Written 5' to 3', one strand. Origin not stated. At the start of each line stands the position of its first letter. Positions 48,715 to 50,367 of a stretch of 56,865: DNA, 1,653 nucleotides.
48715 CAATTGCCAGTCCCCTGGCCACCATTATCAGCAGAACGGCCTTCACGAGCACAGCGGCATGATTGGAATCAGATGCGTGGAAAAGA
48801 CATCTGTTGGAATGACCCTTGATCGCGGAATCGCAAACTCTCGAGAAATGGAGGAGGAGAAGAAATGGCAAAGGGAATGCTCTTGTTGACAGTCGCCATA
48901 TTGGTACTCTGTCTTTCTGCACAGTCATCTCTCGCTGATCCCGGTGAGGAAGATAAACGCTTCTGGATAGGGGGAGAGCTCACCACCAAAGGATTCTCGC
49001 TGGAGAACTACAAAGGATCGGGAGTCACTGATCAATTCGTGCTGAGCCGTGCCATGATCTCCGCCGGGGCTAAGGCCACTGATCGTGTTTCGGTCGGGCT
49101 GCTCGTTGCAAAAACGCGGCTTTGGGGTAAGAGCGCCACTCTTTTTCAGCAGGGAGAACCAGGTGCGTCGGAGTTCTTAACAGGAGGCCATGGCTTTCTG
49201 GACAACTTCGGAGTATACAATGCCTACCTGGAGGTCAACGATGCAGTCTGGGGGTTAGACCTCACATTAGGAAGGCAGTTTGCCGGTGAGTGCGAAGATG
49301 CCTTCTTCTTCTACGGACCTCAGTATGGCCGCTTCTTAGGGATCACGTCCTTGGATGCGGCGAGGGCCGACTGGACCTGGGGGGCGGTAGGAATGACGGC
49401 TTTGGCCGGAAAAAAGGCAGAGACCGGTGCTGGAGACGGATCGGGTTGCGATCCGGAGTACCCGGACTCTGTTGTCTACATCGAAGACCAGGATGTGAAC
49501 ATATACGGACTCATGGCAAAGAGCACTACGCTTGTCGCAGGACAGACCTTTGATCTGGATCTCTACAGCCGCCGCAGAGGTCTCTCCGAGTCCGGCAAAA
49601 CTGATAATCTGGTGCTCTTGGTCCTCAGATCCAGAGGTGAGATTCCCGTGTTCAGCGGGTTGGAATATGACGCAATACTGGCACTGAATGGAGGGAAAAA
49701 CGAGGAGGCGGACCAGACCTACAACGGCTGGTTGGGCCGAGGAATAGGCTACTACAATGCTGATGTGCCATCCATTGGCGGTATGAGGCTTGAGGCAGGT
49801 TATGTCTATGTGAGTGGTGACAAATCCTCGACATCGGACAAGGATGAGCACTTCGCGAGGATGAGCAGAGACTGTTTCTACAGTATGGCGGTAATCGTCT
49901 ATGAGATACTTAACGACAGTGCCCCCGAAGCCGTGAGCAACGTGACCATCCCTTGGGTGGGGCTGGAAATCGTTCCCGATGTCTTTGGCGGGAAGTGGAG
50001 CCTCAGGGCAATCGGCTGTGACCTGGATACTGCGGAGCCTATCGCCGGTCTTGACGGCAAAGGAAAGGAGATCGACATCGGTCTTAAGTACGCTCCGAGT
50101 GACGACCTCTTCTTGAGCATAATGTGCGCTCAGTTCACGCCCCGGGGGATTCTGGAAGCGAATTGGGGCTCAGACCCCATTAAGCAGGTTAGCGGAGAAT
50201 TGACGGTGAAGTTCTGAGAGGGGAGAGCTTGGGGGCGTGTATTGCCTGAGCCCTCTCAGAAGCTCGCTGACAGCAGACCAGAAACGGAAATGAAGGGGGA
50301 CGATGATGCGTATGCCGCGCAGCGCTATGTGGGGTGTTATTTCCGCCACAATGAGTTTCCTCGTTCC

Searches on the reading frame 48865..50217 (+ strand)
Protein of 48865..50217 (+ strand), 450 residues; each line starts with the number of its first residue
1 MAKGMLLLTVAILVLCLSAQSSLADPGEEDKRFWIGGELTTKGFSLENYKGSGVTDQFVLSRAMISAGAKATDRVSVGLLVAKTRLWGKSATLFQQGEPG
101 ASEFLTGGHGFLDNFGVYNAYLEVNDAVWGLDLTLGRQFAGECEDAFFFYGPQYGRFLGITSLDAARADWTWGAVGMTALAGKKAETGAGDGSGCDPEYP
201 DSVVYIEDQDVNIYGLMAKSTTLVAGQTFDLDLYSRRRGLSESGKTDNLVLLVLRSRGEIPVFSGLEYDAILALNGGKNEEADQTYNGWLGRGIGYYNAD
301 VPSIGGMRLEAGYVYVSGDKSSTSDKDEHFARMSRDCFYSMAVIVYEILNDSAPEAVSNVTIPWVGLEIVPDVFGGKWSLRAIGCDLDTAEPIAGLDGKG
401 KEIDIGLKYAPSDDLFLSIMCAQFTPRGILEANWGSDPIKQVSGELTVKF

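Call 8: search_protein_families(library=pfam, proteins=[window:48865-50217:+], max_evalue=0.01)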
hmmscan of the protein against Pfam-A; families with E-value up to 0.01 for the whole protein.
window:48865-50217:+ (450 aa): 0 families

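Call 21: find_encoding_contigs(protein=window:48865-50217:+, flank=10000)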
Protein window:48865-50217:+ (450 aa): no gene with exactly this product is on record in the collection.

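Call 38: search_protein_families(library=ncbifam, proteins=[window:48865-50217:+], max_evalue=0.01)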
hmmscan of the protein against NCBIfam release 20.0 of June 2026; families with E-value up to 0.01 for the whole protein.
window:48865-50217:+ (450 aa): 0 families
